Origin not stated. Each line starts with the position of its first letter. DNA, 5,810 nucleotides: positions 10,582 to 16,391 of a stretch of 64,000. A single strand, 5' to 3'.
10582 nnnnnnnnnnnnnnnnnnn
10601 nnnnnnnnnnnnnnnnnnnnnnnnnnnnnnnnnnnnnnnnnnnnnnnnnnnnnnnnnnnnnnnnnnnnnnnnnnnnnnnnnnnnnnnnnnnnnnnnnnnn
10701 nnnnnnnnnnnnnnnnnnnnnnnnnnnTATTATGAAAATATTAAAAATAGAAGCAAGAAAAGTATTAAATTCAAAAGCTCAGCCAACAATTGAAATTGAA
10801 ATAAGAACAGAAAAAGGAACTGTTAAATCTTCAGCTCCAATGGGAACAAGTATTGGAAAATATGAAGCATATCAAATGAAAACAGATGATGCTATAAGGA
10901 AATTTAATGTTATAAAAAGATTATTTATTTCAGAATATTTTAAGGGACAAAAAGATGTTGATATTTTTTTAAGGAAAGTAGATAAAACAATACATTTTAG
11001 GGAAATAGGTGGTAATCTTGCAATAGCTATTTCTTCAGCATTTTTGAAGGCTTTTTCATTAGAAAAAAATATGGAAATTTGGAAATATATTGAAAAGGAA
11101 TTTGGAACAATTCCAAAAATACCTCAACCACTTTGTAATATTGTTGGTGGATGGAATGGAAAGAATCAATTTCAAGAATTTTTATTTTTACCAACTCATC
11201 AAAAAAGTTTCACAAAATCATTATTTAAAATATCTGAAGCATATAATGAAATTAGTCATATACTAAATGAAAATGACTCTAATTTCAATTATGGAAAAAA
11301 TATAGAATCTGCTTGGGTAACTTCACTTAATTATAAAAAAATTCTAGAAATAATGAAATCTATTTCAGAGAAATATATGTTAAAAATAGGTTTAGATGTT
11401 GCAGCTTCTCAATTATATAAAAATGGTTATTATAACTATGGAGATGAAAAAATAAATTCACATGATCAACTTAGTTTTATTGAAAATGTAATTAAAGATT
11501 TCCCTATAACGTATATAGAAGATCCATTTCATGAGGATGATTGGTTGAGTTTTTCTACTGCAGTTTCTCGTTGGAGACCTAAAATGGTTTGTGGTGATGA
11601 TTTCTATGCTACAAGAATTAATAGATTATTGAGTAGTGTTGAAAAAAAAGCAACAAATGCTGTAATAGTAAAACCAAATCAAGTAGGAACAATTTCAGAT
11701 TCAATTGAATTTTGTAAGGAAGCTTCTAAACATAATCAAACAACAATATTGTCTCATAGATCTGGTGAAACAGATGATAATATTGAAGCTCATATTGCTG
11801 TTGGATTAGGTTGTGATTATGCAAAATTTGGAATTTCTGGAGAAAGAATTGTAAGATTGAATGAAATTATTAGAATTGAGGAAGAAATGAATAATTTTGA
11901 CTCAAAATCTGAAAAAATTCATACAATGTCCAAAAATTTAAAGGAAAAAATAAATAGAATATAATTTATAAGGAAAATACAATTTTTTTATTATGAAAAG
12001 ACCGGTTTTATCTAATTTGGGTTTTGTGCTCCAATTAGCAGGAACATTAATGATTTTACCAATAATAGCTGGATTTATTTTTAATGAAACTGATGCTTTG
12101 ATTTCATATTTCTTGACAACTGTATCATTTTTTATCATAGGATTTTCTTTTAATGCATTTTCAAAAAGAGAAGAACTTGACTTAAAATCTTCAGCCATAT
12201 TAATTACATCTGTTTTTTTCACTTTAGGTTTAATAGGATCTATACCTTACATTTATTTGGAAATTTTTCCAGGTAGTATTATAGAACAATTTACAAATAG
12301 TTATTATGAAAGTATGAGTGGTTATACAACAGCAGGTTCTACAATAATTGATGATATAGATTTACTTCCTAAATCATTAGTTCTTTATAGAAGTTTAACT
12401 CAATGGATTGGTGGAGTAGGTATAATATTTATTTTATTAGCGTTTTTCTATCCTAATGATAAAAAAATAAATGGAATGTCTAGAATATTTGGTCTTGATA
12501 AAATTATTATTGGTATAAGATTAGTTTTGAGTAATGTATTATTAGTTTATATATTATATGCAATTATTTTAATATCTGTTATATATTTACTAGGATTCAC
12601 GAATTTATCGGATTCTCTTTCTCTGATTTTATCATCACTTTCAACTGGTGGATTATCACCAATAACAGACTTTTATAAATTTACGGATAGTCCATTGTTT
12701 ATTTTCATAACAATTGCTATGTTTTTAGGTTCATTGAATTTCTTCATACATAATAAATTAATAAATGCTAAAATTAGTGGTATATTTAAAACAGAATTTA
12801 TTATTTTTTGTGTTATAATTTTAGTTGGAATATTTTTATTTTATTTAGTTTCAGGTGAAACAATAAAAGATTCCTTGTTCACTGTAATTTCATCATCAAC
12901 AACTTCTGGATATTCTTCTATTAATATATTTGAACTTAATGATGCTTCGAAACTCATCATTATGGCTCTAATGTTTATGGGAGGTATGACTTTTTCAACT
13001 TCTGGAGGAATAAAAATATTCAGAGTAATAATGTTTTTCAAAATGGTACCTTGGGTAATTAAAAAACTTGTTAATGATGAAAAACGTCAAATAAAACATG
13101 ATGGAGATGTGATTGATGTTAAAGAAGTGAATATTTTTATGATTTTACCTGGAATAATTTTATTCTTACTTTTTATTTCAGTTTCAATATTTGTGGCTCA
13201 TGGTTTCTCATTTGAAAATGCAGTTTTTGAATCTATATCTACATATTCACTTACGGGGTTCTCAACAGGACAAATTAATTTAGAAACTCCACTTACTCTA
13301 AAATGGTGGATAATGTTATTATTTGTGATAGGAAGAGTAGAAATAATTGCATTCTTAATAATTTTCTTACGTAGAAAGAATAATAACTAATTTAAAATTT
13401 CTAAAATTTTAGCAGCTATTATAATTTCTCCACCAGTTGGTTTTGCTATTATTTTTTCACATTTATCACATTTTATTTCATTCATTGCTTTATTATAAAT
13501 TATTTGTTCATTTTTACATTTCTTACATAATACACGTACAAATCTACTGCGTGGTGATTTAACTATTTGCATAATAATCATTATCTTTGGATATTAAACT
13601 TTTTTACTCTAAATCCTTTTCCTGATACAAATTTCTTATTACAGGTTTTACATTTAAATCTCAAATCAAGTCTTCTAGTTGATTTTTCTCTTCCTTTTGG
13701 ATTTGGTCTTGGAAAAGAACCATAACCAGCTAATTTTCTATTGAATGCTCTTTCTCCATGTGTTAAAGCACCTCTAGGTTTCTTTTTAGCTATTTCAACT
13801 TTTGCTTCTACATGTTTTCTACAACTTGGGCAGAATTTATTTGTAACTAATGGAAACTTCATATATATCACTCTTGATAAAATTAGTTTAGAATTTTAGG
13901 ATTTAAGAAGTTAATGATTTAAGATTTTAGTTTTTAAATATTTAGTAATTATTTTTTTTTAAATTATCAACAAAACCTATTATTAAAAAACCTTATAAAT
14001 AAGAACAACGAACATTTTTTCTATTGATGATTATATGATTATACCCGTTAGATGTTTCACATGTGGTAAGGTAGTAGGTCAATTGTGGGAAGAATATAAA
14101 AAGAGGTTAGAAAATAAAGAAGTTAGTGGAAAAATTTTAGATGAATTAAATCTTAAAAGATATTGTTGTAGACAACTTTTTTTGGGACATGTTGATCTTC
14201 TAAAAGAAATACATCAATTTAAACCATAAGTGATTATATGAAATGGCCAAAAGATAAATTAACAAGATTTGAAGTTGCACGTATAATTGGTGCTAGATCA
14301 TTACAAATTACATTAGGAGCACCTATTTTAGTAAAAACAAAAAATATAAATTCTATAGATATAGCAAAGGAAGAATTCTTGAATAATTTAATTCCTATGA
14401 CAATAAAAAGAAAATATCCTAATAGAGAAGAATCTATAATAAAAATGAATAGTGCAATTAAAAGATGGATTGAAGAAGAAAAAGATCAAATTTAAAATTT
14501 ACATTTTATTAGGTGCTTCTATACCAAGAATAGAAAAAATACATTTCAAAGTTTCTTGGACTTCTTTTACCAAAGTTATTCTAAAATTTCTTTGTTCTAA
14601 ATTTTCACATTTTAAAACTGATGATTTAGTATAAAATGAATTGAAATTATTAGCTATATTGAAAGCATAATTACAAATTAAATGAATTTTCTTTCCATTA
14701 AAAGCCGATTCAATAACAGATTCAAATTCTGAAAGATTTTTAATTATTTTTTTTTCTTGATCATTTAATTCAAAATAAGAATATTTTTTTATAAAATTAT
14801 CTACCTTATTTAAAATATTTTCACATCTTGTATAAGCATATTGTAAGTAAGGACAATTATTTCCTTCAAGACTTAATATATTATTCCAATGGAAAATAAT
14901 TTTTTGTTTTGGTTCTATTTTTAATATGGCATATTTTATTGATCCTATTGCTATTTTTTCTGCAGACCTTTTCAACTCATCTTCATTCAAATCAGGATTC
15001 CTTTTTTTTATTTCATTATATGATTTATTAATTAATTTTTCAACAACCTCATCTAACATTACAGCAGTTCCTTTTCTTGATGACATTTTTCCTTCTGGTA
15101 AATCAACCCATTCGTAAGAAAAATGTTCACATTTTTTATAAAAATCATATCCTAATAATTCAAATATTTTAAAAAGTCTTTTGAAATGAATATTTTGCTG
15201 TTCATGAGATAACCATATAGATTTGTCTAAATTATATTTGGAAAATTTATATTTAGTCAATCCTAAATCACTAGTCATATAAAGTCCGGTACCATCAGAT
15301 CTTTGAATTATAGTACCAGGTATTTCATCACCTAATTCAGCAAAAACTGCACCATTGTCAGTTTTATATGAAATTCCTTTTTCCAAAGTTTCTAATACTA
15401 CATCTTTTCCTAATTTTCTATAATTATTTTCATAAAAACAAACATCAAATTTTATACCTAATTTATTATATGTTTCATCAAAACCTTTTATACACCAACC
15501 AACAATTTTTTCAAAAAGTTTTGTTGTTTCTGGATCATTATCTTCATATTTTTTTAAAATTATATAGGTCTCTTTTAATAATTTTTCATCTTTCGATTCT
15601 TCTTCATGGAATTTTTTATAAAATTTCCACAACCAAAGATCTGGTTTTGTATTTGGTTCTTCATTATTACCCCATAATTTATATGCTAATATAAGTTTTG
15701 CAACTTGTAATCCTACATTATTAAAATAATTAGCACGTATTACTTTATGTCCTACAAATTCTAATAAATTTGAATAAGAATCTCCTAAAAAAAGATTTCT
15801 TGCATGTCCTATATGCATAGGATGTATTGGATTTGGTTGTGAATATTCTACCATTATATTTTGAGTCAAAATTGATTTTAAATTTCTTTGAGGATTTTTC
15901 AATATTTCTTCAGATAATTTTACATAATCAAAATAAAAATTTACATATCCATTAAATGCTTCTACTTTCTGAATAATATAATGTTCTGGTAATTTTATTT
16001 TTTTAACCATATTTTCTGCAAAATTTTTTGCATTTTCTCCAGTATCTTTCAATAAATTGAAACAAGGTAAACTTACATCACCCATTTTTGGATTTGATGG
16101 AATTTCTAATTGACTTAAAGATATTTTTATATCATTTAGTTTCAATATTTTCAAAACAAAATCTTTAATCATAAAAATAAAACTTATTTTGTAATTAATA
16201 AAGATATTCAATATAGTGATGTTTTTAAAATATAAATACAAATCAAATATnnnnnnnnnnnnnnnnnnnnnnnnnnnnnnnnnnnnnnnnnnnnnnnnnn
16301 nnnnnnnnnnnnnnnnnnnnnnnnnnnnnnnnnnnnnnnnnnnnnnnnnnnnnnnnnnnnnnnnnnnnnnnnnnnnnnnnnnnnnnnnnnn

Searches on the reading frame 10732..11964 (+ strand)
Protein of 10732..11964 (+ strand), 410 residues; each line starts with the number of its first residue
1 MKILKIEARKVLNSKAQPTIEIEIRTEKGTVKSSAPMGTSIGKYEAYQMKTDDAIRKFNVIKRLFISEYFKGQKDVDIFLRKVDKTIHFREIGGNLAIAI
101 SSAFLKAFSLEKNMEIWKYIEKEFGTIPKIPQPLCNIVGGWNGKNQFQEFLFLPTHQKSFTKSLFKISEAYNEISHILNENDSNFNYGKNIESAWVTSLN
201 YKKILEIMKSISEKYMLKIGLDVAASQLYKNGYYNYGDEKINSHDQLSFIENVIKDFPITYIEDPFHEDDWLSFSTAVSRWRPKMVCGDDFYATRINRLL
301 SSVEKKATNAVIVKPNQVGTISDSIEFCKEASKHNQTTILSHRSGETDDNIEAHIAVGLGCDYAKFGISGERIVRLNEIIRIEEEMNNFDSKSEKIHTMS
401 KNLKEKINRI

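Call 79: search_protein_families(library=pfam, proteins=[window:10732-11964:+], max_evalue=0.00001)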
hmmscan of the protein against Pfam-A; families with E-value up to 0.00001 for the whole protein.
window:10732-11964:+ (410 aa): 2 families
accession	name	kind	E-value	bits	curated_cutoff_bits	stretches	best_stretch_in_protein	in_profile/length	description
PF00113.28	Enolase_C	-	5.8e-47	160.8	21.5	1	130-388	4-283/296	Enolase, C-terminal TIM barrel domain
PF03952.21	Enolase_N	-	2.7e-20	73.3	35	1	3-120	1-131/131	Enolase, N-terminal domain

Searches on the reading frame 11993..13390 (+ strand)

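Call 79: search_protein_families(library=pfam, proteins=[window:11993-13390:+], max_evalue=0.00001)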
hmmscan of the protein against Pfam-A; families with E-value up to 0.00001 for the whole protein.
window:11993-13390:+ (465 aa): 1 family
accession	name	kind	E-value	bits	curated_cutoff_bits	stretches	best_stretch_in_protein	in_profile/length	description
PF02386.22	TrkH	-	2.8e-22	79.3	27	2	286-459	311-491/502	Cation transport protein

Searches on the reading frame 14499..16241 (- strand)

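Call 79: search_protein_families(library=pfam, proteins=[window:14499-16241:-], max_evalue=0.00001)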
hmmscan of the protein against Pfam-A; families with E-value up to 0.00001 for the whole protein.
window:14499-16241:- (580 aa): 3 families
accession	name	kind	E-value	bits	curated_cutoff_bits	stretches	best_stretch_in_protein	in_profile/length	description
PF00750.26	tRNA-synt_1d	-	2.3e-55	188.4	23.3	1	113-452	5-349/349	tRNA synthetases class I (R), catalytic domain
PF05746.21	DALR_1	-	9.1e-29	100.4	22.3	1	466-580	1-117/117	DALR anticodon binding domain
PF03485.21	Arg_tRNA_synt_N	-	3.5e-12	47.2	21.5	1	36-104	17-85/85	Arginyl tRNA synthetase N terminal domain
